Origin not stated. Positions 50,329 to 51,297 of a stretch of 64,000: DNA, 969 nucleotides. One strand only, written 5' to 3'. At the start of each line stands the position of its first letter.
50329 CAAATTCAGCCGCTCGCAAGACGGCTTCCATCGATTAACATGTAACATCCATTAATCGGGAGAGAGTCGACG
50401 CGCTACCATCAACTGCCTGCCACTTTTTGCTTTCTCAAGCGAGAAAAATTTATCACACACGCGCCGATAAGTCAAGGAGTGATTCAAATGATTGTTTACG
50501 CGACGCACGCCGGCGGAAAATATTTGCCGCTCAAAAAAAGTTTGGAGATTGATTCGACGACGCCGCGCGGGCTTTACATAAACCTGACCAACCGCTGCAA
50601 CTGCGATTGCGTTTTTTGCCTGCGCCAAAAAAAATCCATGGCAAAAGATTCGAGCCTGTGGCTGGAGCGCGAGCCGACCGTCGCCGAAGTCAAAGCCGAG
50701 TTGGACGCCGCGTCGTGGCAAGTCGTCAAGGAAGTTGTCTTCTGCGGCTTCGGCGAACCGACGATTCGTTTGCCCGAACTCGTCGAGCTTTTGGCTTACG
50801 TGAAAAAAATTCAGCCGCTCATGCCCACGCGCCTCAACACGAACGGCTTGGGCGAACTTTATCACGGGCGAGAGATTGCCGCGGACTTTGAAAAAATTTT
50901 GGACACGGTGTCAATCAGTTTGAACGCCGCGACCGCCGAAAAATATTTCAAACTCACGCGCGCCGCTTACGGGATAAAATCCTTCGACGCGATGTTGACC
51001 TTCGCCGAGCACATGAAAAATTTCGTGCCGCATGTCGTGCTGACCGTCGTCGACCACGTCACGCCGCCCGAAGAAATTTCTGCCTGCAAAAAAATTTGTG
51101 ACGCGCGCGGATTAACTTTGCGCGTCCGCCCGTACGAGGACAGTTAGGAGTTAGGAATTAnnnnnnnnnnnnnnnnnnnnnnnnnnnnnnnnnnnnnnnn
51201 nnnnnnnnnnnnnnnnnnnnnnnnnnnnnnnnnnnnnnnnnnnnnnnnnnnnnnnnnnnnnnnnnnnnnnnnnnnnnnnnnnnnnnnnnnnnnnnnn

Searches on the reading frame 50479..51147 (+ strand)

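Call 79: search_protein_families(library=ncbifam, proteins=[window:50479-51147:+], max_evalue=0.001)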
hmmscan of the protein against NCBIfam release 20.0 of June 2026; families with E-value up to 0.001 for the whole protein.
window:50479-51147:+ (222 aa): 31 families (the best 25 are shown)
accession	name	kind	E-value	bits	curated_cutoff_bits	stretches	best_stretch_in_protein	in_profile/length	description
TIGR04100.1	rSAM_pair_X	hypoth_equivalog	1.7e-70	236.6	262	1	30-220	8-197/197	TIGR04100 family radical SAM protein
TIGR04038.1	tatD_link_rSAM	subfamily_domain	2.9e-53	180.5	129.7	1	31-220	9-192/192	TatD family nuclease-associated radical SAM protein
TIGR04317.1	W_rSAM_matur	equivalog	7.6e-17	61.4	380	1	29-203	3-167/349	tungsten cofactor oxidoreductase radical SAM maturase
TIGR02666.1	moaA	equivalog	8e-13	48.1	284.05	1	32-215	12-188/336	GTP 3',8-cyclase MoaA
TIGR02668.1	moaA_archaeal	equivalog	5e-11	42.1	325.25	1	31-163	11-131/303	GTP 3',8-cyclase MoaA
NF001199.0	PRK00164.2-1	equivalog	2e-10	40.3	231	1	31-164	13-134/308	GTP 3',8-cyclase MoaA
NF038283.1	viperin_w_prok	equivalog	2.5e-09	36.7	180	1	36-201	8-172/281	viperin family antiviral radical SAM protein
NF045702.1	rSAM_GDGT_ether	equivalog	1.7e-08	33.6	450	1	33-187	89-238/486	tetraether lipid synthase Tes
TIGR03962.1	mycofact_rSAM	equivalog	4.1e-07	29.5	265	1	26-216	8-182/339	mycofactocin radical SAM maturase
TIGR03977.1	rSAM_pair_HxsC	equivalog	4.2e-07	29.1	267.9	1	35-163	30-149/292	His-Xaa-Ser system radical SAM maturase HxsC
TIGR04311.1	rSAM_Geo_metal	subfamily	9e-07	28.3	400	1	29-176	2-139/423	radical SAM/SPASM family putative metalloenzyme maturase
TIGR04546.1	rSAM_ahbC_deAc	equivalog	1.6e-06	27.2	650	1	34-163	43-161/390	12,18-didecarboxysiroheme deacetylase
NF041707.1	rSAM_YhhB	equivalog_domain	3.2e-06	26.3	445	1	33-202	5-180/369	cyclophane-forming radical SAM/SPASM peptide maturase YhhB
NF045646.2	rSAM_Se_TrsS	equivalog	4.5e-06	25.5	490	1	34-159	90-206/441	radical SAM (seleno)protein TrsS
NF045574.1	sacti_mat_StsB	exception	7.8e-06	25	625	1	24-207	90-253/466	StsB family radical SAM/SPASM domain sactipeptide maturase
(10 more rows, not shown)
